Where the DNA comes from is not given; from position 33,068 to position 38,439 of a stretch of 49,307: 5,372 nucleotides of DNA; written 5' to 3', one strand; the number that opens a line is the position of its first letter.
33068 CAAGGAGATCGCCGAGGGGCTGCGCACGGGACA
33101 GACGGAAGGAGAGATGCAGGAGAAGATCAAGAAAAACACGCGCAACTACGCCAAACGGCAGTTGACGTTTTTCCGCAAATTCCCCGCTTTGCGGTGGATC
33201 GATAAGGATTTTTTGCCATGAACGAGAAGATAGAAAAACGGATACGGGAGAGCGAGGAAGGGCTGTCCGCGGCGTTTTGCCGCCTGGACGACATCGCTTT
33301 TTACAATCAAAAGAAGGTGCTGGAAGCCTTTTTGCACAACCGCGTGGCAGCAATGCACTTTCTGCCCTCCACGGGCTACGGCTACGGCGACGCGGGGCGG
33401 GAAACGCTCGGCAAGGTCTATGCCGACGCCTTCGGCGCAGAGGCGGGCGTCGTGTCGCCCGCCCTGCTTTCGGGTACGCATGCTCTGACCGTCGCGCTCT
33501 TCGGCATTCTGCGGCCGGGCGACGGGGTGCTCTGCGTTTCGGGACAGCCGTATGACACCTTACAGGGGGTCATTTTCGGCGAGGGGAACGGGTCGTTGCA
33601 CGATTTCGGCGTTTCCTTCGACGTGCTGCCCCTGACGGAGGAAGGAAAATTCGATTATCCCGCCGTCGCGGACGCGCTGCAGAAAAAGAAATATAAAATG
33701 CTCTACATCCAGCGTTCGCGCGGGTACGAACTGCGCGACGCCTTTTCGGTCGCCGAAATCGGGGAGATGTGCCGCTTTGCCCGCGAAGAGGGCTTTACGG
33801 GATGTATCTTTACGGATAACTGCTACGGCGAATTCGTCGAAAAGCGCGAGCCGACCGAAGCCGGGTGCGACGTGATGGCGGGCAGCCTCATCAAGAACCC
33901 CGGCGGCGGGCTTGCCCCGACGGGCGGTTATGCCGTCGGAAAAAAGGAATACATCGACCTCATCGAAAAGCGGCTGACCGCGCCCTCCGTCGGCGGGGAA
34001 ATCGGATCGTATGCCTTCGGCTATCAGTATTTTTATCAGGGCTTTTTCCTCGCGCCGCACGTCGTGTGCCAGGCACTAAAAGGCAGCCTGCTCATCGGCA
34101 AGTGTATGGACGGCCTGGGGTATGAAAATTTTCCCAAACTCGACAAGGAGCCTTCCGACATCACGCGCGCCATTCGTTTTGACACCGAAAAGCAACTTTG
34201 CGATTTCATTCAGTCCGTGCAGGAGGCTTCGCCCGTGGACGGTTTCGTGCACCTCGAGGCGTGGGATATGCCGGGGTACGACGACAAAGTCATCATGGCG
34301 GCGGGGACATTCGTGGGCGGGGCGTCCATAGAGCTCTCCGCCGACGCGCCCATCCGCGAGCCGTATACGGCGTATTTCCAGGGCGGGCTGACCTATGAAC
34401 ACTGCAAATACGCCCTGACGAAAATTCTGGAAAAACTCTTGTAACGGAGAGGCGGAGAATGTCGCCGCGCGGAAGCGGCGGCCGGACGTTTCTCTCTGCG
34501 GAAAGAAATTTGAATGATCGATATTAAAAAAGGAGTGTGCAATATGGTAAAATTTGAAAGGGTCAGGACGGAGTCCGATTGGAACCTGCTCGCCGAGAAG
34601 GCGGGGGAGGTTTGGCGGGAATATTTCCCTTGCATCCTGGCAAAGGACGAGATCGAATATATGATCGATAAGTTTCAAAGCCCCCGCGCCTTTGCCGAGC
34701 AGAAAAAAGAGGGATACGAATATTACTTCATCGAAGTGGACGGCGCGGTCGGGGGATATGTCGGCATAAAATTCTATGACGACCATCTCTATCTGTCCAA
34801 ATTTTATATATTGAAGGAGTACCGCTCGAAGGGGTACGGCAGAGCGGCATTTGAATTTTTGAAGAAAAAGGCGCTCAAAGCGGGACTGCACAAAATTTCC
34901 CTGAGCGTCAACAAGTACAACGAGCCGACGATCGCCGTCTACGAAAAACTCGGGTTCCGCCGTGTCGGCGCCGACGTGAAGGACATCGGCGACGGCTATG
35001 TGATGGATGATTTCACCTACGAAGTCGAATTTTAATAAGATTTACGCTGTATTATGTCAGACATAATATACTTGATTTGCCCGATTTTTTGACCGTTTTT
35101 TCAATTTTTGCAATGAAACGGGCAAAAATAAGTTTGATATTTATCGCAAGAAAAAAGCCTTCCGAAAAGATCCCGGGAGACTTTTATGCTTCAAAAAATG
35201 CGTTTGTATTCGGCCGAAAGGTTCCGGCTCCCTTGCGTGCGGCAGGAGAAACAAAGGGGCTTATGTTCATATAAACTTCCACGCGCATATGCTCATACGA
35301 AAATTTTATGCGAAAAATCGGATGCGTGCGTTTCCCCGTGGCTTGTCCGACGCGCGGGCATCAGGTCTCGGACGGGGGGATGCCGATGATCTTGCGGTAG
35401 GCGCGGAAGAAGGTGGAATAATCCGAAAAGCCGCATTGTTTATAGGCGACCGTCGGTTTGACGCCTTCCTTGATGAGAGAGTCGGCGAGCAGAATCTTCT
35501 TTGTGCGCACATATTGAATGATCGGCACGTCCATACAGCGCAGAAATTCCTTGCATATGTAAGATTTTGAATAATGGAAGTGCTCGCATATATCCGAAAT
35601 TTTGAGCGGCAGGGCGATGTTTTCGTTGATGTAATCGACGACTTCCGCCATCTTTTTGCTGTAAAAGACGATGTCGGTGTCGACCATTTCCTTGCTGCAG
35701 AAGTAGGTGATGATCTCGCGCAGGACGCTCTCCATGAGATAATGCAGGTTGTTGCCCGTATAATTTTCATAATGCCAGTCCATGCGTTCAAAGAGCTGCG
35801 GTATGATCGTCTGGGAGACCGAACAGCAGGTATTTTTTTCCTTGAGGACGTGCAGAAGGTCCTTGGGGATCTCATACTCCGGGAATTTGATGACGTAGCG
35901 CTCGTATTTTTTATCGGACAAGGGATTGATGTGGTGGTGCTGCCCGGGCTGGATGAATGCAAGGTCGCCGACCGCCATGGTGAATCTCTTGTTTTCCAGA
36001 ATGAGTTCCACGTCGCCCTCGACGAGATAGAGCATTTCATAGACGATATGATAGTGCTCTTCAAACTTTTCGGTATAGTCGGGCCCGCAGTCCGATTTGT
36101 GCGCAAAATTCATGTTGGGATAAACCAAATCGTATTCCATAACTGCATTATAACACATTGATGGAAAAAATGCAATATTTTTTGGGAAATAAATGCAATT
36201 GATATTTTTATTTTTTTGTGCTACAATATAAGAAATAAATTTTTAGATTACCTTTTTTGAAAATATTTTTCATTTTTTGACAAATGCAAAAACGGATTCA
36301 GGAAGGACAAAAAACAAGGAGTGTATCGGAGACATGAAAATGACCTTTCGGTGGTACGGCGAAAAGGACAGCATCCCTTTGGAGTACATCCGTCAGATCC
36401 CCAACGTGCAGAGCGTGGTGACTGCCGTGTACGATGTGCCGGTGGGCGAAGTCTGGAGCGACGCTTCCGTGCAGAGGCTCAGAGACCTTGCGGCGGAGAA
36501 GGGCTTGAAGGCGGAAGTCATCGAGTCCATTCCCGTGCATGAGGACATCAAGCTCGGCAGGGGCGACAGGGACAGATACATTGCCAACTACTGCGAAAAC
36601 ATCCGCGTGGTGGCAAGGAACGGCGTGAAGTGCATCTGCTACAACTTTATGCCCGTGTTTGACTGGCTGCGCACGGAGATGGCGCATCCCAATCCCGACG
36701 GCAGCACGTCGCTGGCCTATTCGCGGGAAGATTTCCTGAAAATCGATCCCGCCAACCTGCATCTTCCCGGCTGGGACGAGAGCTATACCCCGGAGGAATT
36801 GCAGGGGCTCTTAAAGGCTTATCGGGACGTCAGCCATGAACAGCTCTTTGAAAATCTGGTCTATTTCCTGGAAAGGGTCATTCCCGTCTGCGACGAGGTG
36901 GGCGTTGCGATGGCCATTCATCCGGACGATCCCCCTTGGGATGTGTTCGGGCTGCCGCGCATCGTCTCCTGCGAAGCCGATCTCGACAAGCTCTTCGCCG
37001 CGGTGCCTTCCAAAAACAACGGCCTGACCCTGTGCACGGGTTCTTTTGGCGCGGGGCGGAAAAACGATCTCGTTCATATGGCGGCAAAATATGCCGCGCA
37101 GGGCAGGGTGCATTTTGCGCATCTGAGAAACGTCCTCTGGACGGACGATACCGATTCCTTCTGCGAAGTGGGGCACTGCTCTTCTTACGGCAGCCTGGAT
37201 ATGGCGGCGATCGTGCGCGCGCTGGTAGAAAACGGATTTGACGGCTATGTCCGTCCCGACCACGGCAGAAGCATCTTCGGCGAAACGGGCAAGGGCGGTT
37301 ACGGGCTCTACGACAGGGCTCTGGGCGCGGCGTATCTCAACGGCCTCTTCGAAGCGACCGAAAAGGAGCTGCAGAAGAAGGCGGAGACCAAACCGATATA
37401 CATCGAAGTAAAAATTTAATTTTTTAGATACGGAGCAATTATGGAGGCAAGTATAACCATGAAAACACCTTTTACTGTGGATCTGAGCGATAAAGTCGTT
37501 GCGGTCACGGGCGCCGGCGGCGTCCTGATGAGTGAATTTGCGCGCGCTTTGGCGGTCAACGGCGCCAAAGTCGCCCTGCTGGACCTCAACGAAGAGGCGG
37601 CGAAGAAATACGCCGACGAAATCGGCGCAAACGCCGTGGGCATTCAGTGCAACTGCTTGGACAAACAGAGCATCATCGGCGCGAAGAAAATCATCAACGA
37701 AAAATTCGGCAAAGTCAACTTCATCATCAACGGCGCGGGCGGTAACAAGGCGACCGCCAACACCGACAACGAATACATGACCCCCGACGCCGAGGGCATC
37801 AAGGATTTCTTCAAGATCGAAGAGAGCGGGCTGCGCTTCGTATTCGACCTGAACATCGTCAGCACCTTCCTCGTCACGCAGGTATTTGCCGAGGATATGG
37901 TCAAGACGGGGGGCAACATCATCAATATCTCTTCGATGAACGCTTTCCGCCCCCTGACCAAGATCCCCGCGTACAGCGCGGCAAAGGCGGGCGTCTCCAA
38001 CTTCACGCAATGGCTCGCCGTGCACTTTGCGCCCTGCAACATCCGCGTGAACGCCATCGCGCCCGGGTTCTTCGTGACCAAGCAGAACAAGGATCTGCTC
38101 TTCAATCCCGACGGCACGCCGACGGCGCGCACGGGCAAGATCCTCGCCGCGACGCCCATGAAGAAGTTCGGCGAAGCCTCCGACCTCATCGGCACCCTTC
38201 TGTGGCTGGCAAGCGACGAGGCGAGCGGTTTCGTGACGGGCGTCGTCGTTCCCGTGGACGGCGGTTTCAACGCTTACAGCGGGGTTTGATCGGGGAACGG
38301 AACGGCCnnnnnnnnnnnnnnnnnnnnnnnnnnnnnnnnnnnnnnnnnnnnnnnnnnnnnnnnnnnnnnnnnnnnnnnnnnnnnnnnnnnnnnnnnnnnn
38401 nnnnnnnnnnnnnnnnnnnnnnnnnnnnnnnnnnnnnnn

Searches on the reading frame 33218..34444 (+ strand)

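Call 25: search_protein_families(library=pfam, proteins=[window:33218-34444:+], max_evalue=0.00001)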
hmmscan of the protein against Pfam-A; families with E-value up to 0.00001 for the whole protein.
window:33218-34444:+ (408 aa): 1 family
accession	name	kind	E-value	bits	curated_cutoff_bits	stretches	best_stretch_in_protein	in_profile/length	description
PF06838.17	Met_gamma_lyase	-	1.8e-158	527.8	24.2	1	7-407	3-404/405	Methionine gamma-lyase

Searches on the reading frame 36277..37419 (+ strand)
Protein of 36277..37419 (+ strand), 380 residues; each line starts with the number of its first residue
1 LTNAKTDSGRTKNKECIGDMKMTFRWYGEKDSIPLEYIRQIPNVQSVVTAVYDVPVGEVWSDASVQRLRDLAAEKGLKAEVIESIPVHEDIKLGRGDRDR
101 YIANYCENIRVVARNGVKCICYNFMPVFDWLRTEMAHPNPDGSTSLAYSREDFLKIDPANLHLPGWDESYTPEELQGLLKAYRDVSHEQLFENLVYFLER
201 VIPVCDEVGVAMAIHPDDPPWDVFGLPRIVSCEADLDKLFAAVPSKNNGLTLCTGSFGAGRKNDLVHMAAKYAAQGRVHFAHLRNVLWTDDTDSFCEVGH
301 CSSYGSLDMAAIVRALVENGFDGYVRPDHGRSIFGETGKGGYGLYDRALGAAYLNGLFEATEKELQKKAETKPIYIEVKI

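Call 25: search_protein_families(library=pfam, proteins=[window:36277-37419:+], max_evalue=0.00001)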
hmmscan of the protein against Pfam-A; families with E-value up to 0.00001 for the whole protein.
window:36277-37419:+ (380 aa): 2 families
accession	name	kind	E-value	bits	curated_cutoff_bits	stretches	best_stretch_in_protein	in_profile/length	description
PF03786.19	UxuA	-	1e-134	449.3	23.7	1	20-363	1-352/352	D-mannonate dehydratase (UxuA)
PF01261.30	AP_endonuc_2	-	2e-08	34.7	31.1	1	59-325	24-225/249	Xylose isomerase-like TIM barrel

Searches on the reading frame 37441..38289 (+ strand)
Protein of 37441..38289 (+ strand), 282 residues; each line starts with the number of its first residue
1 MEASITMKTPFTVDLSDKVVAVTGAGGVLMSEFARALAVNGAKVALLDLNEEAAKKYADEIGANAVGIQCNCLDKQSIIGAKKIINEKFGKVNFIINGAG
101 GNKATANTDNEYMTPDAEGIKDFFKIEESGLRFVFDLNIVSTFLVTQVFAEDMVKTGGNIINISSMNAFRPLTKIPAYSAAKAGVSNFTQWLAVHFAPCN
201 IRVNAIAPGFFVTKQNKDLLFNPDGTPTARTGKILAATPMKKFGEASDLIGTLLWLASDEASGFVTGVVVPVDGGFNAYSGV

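Call 25: search_protein_families(library=pfam, proteins=[window:37441-38289:+], max_evalue=0.00001)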
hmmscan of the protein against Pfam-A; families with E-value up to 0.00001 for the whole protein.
window:37441-38289:+ (282 aa): 2 families
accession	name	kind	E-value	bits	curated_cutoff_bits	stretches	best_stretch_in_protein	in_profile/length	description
PF13561.12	adh_short_C2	-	2.2e-42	145.7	27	1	32-277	11-236/236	Enoyl-(Acyl carrier protein) reductase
PF00106.31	adh_short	-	3.6e-40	138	26.6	1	18-218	1-189/195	short chain dehydrogenase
